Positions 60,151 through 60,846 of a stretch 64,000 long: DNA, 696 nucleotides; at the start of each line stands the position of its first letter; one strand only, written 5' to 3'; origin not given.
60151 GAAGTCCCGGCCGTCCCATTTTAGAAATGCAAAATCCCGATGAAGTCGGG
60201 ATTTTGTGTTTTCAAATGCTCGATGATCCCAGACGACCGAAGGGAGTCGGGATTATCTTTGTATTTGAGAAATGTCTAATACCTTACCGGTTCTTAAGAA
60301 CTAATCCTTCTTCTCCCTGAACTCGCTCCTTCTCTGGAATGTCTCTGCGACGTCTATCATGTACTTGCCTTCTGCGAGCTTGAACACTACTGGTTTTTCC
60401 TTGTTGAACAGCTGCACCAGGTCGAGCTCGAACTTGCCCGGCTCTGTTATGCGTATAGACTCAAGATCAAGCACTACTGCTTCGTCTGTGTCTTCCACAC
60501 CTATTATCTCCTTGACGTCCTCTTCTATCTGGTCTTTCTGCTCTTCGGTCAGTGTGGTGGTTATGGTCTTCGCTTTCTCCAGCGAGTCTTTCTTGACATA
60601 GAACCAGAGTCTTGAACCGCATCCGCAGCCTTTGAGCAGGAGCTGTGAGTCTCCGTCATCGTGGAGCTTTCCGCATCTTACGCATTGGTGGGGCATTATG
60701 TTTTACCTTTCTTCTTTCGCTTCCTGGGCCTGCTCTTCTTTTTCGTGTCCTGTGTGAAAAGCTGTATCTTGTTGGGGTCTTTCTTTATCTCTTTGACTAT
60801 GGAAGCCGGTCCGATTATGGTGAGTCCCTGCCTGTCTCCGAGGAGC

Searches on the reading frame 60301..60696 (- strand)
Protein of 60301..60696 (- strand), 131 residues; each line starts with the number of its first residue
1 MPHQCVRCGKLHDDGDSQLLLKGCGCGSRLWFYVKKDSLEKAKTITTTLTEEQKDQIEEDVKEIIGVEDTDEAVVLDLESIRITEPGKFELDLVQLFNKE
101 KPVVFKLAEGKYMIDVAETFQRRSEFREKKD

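Call 8: find_encoding_contigs(protein=window:60301-60696:-, flank=10000, max_places=10)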
Protein window:60301-60696:- (131 aa): 2 contigs read that carry it; 2 places shown.
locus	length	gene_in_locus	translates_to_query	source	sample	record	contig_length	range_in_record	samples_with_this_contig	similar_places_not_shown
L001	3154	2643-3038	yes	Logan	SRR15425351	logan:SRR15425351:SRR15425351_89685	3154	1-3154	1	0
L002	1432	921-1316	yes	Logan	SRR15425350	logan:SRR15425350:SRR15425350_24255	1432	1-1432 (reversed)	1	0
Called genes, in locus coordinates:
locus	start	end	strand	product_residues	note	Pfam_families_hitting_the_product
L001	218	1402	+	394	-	PF07726:AAA_3 (faint), PF00493:MCM, PF01078:Mg_chelatase (faint), PF17855:MCM_lid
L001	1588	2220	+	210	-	PF03193:RsgA_GTPase (faint), PF00025:Arf (faint), PF00009:GTP_EFTU (faint), PF00735:Septin (weak), PF00071:Ras (faint), PF01926:MMR_HSR1, PF02421:FeoB_N (weak), PF08477:Roc (faint)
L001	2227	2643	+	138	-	PF09846:OapB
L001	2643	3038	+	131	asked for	PF09845:OapC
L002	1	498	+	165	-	?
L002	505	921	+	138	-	PF09846:OapB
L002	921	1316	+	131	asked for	PF09845:OapC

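Call 9: find_related_loci(query=window:60301-60696:-, collection=genome_contigs, flank=3000)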
Query window:60301-60696:- (131 aa) in genome_contigs; peptide patterns used: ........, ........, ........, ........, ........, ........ (x = any residue, [..] = any of these).
599 stretches matched a pattern (row limit reached: there are more); 519 encode a relative of the query (tblastn E <= 1e-3); the best 80 are kept; 80 distinct loci.
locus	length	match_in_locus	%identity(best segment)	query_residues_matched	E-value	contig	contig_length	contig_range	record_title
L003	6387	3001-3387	81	1-129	2e-68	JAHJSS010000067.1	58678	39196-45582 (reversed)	MAG: Nanoarchaeota archaeon isolate OS_PC_MetaG.mb.26 OS_PC_MetaG.mb.26_k141_652591, whole genome shotgun sequence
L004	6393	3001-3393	77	1-131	1e-66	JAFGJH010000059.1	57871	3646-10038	MAG: Candidatus Woesearchaeota archaeon isolate Zod_Metabat.265 k87_14531883, whole genome shotgun sequence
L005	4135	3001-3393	74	1-130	1e-63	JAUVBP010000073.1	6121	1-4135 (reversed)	MAG: Candidatus Woesearchaeota archaeon isolate CSMAG_248 CSMAG_248_k127_11375214_length_6121_cov_8.0000, whole genome s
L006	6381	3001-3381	73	1-128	1e-61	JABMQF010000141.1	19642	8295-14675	MAG: Candidatus Woesearchaeota archaeon isolate bin.595 k141_7132164, whole genome shotgun sequence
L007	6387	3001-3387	72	1-129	2e-61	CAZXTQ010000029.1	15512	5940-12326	MAG TPA_asm: uncultured Methanosarcinales archaeon isolate SRP141376_co3_431 genome assembly, contig: NODE_10398_length_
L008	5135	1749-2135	70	1-130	5e-58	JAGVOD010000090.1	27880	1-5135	MAG: archaeon isolate DeMMO3_27 c_000000059245, whole genome shotgun sequence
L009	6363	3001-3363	70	1-122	2e-56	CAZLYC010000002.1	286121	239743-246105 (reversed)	MAG TPA_asm: uncultured Methanosarcinales archaeon isolate SRP319275_co4_32 genome assembly, contig: NODE_16_length_2861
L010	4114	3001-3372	62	1-126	6e-52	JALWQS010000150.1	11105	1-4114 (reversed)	MAG: Candidatus Woesearchaeota archaeon isolate M2_metabat1_scaf2bin.081 M2_NODE_8049_length_11105_cov_2.075059, whole g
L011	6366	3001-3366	64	1-122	8e-52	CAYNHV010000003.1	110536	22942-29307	MAG TPA_asm: uncultured Methanosarcinales archaeon isolate SRP141376_co2_308 genome assembly, contig: NODE_435_length_11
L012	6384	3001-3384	61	1-130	1e-51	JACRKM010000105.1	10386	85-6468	MAG: Candidatus Woesearchaeota archaeon isolate NC_groundwater_1855_Pr3_B-0.1um_47_8 SR-2_scaffold_141_2421751, whole ge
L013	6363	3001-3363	63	1-123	4e-51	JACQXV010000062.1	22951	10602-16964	MAG: Candidatus Woesearchaeota archaeon isolate NC_groundwater_1524_Pr4_B-0.1um_47_4 SR1-18-B1_scaffold_137635, whole ge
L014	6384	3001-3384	60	1-129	1e-50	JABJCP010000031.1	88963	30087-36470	MAG: Candidatus Woesearchaeota archaeon isolate SI073_bin58 k141_1678928, whole genome shotgun sequence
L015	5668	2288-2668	61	1-128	6e-51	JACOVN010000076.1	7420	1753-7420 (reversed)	MAG: Candidatus Woesearchaeota archaeon isolate NC_groundwater_101_Ag_S-0.1um_45_28 S_p1_S3_170907_scaffold_716100, whol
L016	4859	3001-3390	63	1-129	4e-51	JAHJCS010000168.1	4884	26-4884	MAG: Nanoarchaeota archaeon isolate Modern_marine.mb.317 Modern_marine.mb.317_k141_1662702, whole genome shotgun sequenc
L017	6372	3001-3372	64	1-124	2e-50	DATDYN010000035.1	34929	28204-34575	MAG TPA_asm: Candidatus Nanoarchaeia archaeon isolate SMAG_U8166 k141_733316, whole genome shotgun sequence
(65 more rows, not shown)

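Call 39: find_homologous_proteins(query=window:60301-60696:-, max_evalue=1e-40)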
Query window:60301-60696:- (131 aa): 215 proteins with E <= 1e-40 among 2201 candidates; the best 120 are listed.
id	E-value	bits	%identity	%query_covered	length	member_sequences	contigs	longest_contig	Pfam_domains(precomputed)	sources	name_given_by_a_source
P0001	1.1e-80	286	100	100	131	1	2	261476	PF09845.15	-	-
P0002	3.9e-70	252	85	98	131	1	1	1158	PF09845.15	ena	-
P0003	4.4e-67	242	87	99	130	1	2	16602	PF09845.15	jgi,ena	-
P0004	2.5e-66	239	81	98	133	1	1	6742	PF09845.15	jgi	jgi:predicted nucleic acid-binding Zn-ribbon protein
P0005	4.2e-66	239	82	99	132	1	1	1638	PF09845.15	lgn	-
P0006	8.3e-65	234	82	99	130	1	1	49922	PF09845.15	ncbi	ncbi:Zn-ribbon domain-containing protein [Nanoarchaeota archaeon]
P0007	1.1e-64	234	81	99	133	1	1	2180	PF09845.15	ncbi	-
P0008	8.2e-64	231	82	97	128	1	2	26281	PF09845.15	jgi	jgi:predicted nucleic acid-binding Zn-ribbon protein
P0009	9.2e-64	231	81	98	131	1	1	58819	PF09845.15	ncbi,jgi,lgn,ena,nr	ncbi:MAG: Zn-ribbon domain-containing protein [Nanoarchaeota archaeon]|nr:Zn-ribbon domain-containin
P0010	3.5e-63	229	83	96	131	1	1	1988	PF09845.15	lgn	-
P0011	8.1e-63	228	76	99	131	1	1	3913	PF09845.15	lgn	-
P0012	8.4e-63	228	79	97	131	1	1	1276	PF09845.15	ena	-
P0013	1.9e-62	227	77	100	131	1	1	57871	PF09845.15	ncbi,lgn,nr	ncbi:hypothetical protein JW898_05795 [Candidatus Woesearchaeota archaeon]|nr:hypothetical protein [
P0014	2.2e-62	226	77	97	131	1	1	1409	PF09845.15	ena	-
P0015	2.3e-62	226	75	100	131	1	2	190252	PF09845.15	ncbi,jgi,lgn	jgi:predicted nucleic acid-binding Zn-ribbon protein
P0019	1.7e-60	220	79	96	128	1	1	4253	PF09845.15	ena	-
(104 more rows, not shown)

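Call 40: find_encoding_contigs(protein=P0003, flank=1500, max_places=3)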
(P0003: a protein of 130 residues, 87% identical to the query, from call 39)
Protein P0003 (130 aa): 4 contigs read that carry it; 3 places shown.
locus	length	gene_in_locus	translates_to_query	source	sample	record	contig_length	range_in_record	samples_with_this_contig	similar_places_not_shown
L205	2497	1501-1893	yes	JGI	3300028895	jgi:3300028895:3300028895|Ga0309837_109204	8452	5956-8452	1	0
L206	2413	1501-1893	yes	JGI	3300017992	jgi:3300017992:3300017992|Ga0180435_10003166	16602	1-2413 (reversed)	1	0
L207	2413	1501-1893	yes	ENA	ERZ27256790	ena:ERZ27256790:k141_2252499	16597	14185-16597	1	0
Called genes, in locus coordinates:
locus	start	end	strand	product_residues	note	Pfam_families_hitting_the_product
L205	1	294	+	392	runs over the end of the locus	PF00493:MCM, PF01078:Mg_chelatase (faint), PF07728:AAA_5 (faint), PF17855:MCM_lid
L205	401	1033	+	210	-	PF03193:RsgA_GTPase (faint), PF00025:Arf (faint), PF00735:Septin (weak), PF00071:Ras (faint), PF01926:MMR_HSR1, PF02421:FeoB_N (weak), PF08477:Roc (faint), PF00009:GTP_EFTU (weak), +1 more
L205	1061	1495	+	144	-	PF09846:OapB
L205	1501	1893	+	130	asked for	PF09845:OapC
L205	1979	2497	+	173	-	?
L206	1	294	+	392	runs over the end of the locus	PF00493:MCM, PF01078:Mg_chelatase (faint), PF07728:AAA_5 (faint), PF17855:MCM_lid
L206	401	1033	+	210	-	PF03193:RsgA_GTPase (faint), PF00025:Arf (faint), PF00735:Septin (weak), PF00071:Ras (faint), PF01926:MMR_HSR1, PF02421:FeoB_N (weak), PF08477:Roc (faint), PF00009:GTP_EFTU (weak), +1 more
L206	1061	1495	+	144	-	PF09846:OapB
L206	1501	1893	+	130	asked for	PF09845:OapC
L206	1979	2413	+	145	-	?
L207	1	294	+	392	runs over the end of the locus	PF00493:MCM, PF01078:Mg_chelatase (faint), PF07728:AAA_5 (faint), PF17855:MCM_lid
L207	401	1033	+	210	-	PF03193:RsgA_GTPase (faint), PF00025:Arf (faint), PF00735:Septin (weak), PF00071:Ras (faint), PF01926:MMR_HSR1, PF02421:FeoB_N (weak), PF08477:Roc (faint), PF00009:GTP_EFTU (weak), +1 more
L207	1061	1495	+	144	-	PF09846:OapB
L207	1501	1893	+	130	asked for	PF09845:OapC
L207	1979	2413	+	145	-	?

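Call 41: find_encoding_contigs(protein=P0006, flank=1500, max_places=3)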
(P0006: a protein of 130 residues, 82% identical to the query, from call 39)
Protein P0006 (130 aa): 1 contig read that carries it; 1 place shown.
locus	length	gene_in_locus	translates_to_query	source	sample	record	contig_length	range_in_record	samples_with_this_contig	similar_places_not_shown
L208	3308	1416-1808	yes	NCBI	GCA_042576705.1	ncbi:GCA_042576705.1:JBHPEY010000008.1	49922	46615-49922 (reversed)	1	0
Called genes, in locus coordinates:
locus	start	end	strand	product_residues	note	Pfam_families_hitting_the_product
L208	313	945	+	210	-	PF00735:Septin (weak), PF01926:MMR_HSR1, PF02421:FeoB_N (weak), PF00009:GTP_EFTU (weak)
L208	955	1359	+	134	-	PF09846:OapB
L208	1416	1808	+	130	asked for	PF09845:OapC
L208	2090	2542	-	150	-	PF21473:OB_Ssb-like, PF01336:tRNA_anti-codon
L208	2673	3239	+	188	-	-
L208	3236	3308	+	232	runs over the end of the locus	PF11848:DUF3368 (weak)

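Call 42: find_encoding_contigs(protein=P0008, flank=1500, max_places=3)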
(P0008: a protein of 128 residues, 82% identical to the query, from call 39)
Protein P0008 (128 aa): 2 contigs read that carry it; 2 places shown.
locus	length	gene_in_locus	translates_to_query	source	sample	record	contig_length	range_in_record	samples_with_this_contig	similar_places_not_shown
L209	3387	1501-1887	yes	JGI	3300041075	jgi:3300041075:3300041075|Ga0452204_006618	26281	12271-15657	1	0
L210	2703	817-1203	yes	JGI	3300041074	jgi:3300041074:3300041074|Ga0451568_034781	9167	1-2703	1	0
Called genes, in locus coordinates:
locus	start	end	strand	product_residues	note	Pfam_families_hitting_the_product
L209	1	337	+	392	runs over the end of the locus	PF00493:MCM, PF01078:Mg_chelatase (faint), PF17855:MCM_lid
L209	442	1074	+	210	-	PF00009:GTP_EFTU (faint), PF00735:Septin (faint), PF01926:MMR_HSR1, PF02421:FeoB_N (faint)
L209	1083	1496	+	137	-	PF09846:OapB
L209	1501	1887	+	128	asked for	PF09845:OapC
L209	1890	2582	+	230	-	PF00702:Hydrolase, PF08282:Hydrolase_3 (faint), PF12710:HAD, PF13419:HAD_2 (weak), PF13242:Hydrolase_like (faint)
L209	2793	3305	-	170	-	PF21473:OB_Ssb-like, PF01336:tRNA_anti-codon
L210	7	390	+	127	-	PF00009:GTP_EFTU (weak)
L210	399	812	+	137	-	PF09846:OapB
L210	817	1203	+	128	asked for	PF09845:OapC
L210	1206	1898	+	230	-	PF00702:Hydrolase, PF08282:Hydrolase_3 (faint), PF12710:HAD, PF13419:HAD_2 (weak)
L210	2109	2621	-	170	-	PF21473:OB_Ssb-like, PF01336:tRNA_anti-codon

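Call 43: find_encoding_contigs(protein=P0004, flank=1500, max_places=3)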
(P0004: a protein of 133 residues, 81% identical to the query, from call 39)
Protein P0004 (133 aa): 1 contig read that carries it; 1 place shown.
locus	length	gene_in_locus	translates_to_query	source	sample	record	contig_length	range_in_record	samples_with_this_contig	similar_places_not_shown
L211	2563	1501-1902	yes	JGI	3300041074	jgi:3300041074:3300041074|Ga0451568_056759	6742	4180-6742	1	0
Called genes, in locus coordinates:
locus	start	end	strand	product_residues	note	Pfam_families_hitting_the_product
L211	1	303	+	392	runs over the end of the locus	PF01078:Mg_chelatase (faint), PF07728:AAA_5 (faint), PF00493:MCM, PF17855:MCM_lid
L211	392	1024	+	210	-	PF00735:Septin (weak), PF01926:MMR_HSR1, PF02421:FeoB_N (weak), PF00009:GTP_EFTU (weak)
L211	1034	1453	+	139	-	PF09846:OapB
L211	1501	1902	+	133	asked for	PF09845:OapC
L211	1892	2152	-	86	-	-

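Call 45: find_encoding_contigs(protein=P0002, flank=1500, max_places=2)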
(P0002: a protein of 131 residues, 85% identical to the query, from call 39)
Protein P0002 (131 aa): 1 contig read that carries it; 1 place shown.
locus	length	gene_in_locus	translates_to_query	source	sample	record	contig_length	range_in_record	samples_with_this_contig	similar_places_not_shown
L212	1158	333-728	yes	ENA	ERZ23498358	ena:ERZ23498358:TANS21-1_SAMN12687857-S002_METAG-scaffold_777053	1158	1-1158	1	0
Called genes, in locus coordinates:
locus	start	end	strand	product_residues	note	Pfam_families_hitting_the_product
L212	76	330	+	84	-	PF09846:OapB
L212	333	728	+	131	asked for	PF09845:OapC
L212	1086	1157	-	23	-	?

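Call 46: find_encoding_contigs(protein=P0010, flank=1500, max_places=2)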
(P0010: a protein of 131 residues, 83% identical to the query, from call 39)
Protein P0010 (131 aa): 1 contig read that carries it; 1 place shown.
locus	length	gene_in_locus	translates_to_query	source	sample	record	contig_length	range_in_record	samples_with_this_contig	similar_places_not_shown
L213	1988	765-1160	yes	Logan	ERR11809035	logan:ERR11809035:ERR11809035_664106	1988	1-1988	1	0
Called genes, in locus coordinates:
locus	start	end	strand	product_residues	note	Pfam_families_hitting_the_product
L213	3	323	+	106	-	?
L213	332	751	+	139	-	PF09846:OapB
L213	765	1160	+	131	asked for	PF09845:OapC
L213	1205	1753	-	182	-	-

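Call 47: find_encoding_contigs(protein=P0005, flank=1500, max_places=2)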
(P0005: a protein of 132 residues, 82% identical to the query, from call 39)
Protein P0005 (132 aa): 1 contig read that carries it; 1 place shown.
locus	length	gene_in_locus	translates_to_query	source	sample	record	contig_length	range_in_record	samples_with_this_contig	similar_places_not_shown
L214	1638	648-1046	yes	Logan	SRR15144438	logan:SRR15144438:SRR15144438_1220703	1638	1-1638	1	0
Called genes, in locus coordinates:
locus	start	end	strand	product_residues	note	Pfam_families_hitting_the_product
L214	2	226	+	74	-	?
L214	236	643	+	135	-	PF09846:OapB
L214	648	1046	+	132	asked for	PF09845:OapC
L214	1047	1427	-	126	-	-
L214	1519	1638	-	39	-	?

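Call 48: find_encoding_contigs(protein=P0007, flank=1500, max_places=2)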
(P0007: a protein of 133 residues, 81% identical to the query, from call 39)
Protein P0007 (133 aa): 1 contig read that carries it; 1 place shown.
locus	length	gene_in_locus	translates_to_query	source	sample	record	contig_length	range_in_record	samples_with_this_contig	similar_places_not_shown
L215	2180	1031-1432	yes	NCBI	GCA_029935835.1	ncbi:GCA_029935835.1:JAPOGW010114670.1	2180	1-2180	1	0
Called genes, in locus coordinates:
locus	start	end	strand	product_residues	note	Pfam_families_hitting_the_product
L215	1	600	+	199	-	?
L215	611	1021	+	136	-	PF09846:OapB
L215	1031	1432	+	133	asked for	PF09845:OapC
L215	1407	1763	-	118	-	-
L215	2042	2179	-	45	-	?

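Call 65: find_encoding_contigs(protein=P0019, flank=1500, max_places=2)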
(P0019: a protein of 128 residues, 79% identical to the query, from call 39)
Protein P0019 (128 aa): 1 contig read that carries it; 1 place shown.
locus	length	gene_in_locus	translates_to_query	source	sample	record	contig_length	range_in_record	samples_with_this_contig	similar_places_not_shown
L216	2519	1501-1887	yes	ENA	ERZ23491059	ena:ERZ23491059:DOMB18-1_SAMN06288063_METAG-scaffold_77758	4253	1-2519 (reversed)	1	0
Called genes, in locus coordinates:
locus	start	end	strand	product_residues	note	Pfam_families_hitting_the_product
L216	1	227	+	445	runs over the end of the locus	-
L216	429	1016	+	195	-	PF00009:GTP_EFTU (faint), PF00735:Septin (weak), PF01926:MMR_HSR1, PF02421:FeoB_N (faint), PF08477:Roc (faint)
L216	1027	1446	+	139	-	PF09846:OapB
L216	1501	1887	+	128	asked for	PF09845:OapC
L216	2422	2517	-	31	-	?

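Call 66: find_encoding_contigs(protein=P0011, flank=1500, max_places=2)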
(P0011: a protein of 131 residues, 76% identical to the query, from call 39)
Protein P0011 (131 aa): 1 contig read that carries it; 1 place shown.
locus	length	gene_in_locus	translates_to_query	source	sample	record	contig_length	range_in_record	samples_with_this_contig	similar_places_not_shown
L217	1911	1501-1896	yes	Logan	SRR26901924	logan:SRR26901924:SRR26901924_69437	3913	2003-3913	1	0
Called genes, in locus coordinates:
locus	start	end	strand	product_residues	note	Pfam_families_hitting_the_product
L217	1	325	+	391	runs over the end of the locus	PF00493:MCM, PF01078:Mg_chelatase (faint), PF17855:MCM_lid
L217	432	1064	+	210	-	PF00009:GTP_EFTU (faint), PF01926:MMR_HSR1, PF02421:FeoB_N (faint), PF08477:Roc (faint), PF16897:MMR_HSR1_Xtn (weak)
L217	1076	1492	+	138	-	PF09846:OapB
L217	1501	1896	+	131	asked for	PF09845:OapC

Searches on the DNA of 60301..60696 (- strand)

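Call 19: search_rna_families(source=L006, start=3300, end=3700, threshold=gathering, show_alignments=1)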
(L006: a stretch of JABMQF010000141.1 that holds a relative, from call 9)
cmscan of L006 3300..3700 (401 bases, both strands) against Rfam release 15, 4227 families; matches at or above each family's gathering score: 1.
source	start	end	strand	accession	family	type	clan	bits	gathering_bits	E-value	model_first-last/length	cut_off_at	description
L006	3433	3506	-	RF00005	tRNA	Gene; tRNA;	CL00001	65.5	29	3.3e-14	1-71/71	no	tRNA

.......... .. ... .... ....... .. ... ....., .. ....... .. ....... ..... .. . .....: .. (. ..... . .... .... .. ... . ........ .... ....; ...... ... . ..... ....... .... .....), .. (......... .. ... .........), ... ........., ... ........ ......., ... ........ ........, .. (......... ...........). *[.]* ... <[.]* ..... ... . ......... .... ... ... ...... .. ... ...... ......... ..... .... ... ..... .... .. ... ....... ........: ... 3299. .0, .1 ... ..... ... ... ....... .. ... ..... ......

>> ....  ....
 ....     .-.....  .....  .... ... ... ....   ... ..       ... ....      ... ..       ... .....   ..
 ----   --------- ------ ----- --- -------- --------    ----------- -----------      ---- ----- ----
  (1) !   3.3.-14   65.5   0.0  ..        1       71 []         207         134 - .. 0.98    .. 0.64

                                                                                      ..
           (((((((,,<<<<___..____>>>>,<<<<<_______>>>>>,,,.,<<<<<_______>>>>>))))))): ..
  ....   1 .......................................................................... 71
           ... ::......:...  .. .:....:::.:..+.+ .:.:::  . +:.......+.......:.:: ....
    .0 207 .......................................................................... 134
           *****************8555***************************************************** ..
